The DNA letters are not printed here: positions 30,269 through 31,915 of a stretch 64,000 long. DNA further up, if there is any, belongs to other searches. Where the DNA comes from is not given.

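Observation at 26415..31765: gyrB and gyrA are split by a ~5.5-kb cargo: a class-III aminotransferase plus a TAXI-TRAP transporter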

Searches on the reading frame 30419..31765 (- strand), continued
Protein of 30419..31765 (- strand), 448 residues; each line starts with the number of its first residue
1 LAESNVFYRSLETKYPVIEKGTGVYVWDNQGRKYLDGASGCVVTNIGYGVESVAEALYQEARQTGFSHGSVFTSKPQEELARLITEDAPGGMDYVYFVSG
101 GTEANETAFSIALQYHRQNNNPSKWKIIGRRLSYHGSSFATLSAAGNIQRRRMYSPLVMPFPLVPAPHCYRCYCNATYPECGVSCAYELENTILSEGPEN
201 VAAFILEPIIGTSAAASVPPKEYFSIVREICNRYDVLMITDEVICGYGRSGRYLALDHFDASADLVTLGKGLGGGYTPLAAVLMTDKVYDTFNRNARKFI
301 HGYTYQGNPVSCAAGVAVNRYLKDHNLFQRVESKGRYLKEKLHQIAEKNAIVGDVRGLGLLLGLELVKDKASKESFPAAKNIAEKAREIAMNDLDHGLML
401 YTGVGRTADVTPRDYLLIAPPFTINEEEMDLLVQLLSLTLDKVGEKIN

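Call 63: search_protein_families(library=pfam, proteins=[L082:8654-9985:+])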
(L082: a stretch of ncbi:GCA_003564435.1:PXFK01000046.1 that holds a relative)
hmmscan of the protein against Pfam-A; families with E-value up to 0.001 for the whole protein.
L082:8654-9985:+ (443 aa): 1 family
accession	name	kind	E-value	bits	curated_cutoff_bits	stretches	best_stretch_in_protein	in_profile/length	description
PF07690.21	MFS_1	-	6.7e-45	153.9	33.4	2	50-278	2-229/347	Major Facilitator Superfamily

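Call 72: search_protein_families(library=ncbifam, proteins=[L107:5322-6455:+, L107:6457-7290:+, L107:7333-7878:+, L107:3818-5020:+, L082:15835-16668:-, L085:7861-9663:+], max_evalue=1e-20)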
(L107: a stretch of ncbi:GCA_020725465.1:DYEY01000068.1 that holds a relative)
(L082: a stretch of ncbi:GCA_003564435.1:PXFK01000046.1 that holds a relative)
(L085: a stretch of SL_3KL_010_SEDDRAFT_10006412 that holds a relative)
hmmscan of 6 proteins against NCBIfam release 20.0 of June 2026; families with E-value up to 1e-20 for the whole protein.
L107:5322-6455:+ (377 aa): 11 families
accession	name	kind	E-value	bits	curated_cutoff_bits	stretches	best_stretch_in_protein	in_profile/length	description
NF006412.0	PRK08659.1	equivalog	2.7e-153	510.6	411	1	2-374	3-375/378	2-oxoacid:acceptor oxidoreductase subunit alpha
NF007206.0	PRK09627.1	equivalog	3.9e-108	361.7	579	1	8-374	7-374/375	2-oxoglutarate synthase subunit alpha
TIGR03710.1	OAFO_sf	subfamily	9.5e-104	348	482.75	1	6-371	195-560/561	2-oxoacid:acceptor oxidoreductase subunit alpha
NF005507.0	PRK07119.1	subfamily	4.4e-83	279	399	2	4-187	4-187/352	3-methyl-2-oxobutanoate dehydrogenase subunit VorB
NF041170.1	Oxoac_fdxalpha_Archa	equivalog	7e-71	239.4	800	1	6-374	237-621/636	2-oxoacid:ferredoxin oxidoreductase subunit alpha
NF040682.1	PorA_Arch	equivalog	1.8e-29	102.8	550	1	4-372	3-368/387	pyruvate synthase subunit PorA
NF007201.0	PRK09622.1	equivalog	3.2e-27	95.5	590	0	6-171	12-175/405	2-oxoacid:ferredoxin oxidoreductase subunit alpha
NF045764.1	PhenlGlyoxDHPadG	equivalog_domain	3.2e-24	85.2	700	0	8-162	6-156/398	NADH-dependent phenylglyoxylate dehydrogenase subunit alpha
TIGR03336.1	IOR_alpha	equivalog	4.4e-23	81.5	650.9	0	5-183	3-175/595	indolepyruvate ferredoxin oxidoreductase subunit alpha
NF006232.0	PRK08366.1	equivalog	1.6e-21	76.4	646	1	5-321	8-311/394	2-ketoisovalerate ferredoxin oxidoreductase subunit alpha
NF006233.0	PRK08367.1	equivalog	2e-21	76.3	625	1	5-333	5-320/394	pyruvate ferredoxin oxidoreductase subunit alpha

L107:6457-7290:+ (277 aa): 5 families
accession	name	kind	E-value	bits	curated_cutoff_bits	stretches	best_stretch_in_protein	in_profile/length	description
NF007207.0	PRK09628.1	equivalog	3.5e-81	272.8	364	1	1-273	1-274/277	2-oxoglutarate ferredoxin oxidoreductase subunit beta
NF008820.0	PRK11866.1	equivalog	5e-64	216.4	402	1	16-232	15-230/287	2-oxoacid ferredoxin oxidoreductase subunit beta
TIGR02177.1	PorB_KorB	subfamily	3.6e-62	210.5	261.9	1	17-221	2-206/286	2-oxoacid:acceptor oxidoreductase, beta subunit, pyruvate/2-ketoisovalerate family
NF041171.1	Oxoac_fdxbeta_Archa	equivalog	2.6e-54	184.5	423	1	17-210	4-197/296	2-oxoacid:ferredoxin oxidoreductase subunit beta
NF008821.0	PRK11869.1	equivalog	1.1e-52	178.6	438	1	16-266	14-262/286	2-oxoacid ferredoxin oxidoreductase subunit beta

L107:7333-7878:+ (181 aa): 2 families
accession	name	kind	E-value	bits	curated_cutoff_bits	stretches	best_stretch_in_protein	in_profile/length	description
NF006323.0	PRK08537.1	equivalog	1.6e-30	105.8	235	1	2-159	16-177/181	2-oxoacid:ferredoxin oxidoreductase subunit gamma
NF006211.0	PRK08338.1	equivalog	1.5e-21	76.6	239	1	2-161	14-169/170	2-oxoacid:ferredoxin oxidoreductase subunit gamma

L107:3818-5020:+ (400 aa): 18 families
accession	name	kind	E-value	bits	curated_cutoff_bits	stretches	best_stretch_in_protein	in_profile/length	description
NF045552.1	GlutCoADH_Des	equivalog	4.2e-105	352.1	470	1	3-386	2-384/387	glutaryl-CoA dehydrogenase Acd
NF042972.1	AcrlCoAredClosAcrC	equivalog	5.3e-105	351.2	640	1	2-378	1-373/378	acryloyl-CoA reductase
NF058590.1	AcCoDHFadEBacil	equivalog_domain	1.9e-88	297.5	600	1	6-379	21-408/586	acyl-CoA dehydrogenase FadE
NF043006.1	CyhCrbnylCoADH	equivalog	2.2e-76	257.3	650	1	7-378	5-372/380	cyclohexane-1-carbonyl-CoA dehydrogenase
TIGR03207.1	cyc_hxne_CoA_dh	equivalog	7e-70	235.6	575.35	1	6-378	1-368/372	cyclohexanecarboxyl-CoA dehydrogenase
NF053553.1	prodigi_MBC_PigA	equivalog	4.9e-67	226.7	500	1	2-378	1-376/381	prodigiosin MBC biosynthesis dehydrogenase PigA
NF042439.1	SulpropCoADesulf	equivalog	4.4e-64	216.6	600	1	15-386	2-375/379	3-sulfinopropanoyl-CoA desulfinase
NF008997.0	PRK12341.1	equivalog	4.8e-63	213.5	537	1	3-373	2-368/382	acyl-CoA dehydrogenase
NF045652.1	ProlPCPDhRedW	equivalog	3.2e-62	210.5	650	1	10-374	4-366/376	L-prolyl-[peptidyl-carrier protein] dehydrogenase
NF002885.1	PRK03354.1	equivalog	8.1e-55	186.4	540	1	3-378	2-370/378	crotonobetainyl-CoA dehydrogenase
NF052270.1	Staph_DH_FadE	equivalog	4.5e-52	177.1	600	1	72-378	90-390/400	acyl-CoA dehydrogenase FadE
NF007000.1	PRK09463.1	subfamily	2.2e-34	118.9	600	1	33-346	69-397/726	acyl-CoA dehydrogenase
TIGR03204.1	pimC_large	equivalog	1.9e-29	102.7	623.85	1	50-305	53-300/395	pimeloyl-CoA dehydrogenase large subunit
TIGR03203.1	pimD_small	equivalog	2.4e-29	102.6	652.7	1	32-359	32-354/378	pimeloyl-CoA dehydrogenase small subunit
NF009586.0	PRK13026.1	subfamily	2.7e-26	92.1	608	1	33-345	104-431/777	acyl-CoA dehydrogenase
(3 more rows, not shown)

L082:15835-16668:- (277 aa): 4 families
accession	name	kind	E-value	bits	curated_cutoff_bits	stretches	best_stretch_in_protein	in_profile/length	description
NF052387.1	Lys_ferment_KCE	equivalog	5.7e-87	291.5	382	1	3-277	1-267/267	3-keto-5-aminohexanoate cleavage enzyme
NF053538.1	DixhxACActTsKce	equivalog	8.7e-70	235.2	430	2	123-276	144-301/310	3,5-dioxohexanoate:acetyl-CoA acetone transferase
NF053568.1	3OXCoAcCUPNH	equivalog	2e-69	233.9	350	1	3-276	3-271/274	3-oxoadipate:acetyl-CoA acetyltransferase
NF052389.1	Lys_KAL_CLE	exception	9.2e-61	205.9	725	1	3-277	170-436/440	bifunctional 3-aminobutyryl-CoA ammonia lyase/3-keto-5-aminohexanoate cleavage enzyme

L085:7861-9663:+ (600 aa): 1 family
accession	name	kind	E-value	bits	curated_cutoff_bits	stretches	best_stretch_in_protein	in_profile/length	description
NF007354.0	PRK09849.1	equivalog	1.5e-55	189.1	868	1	11-244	5-236/703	aldehyde ferredoxin oxidoreductase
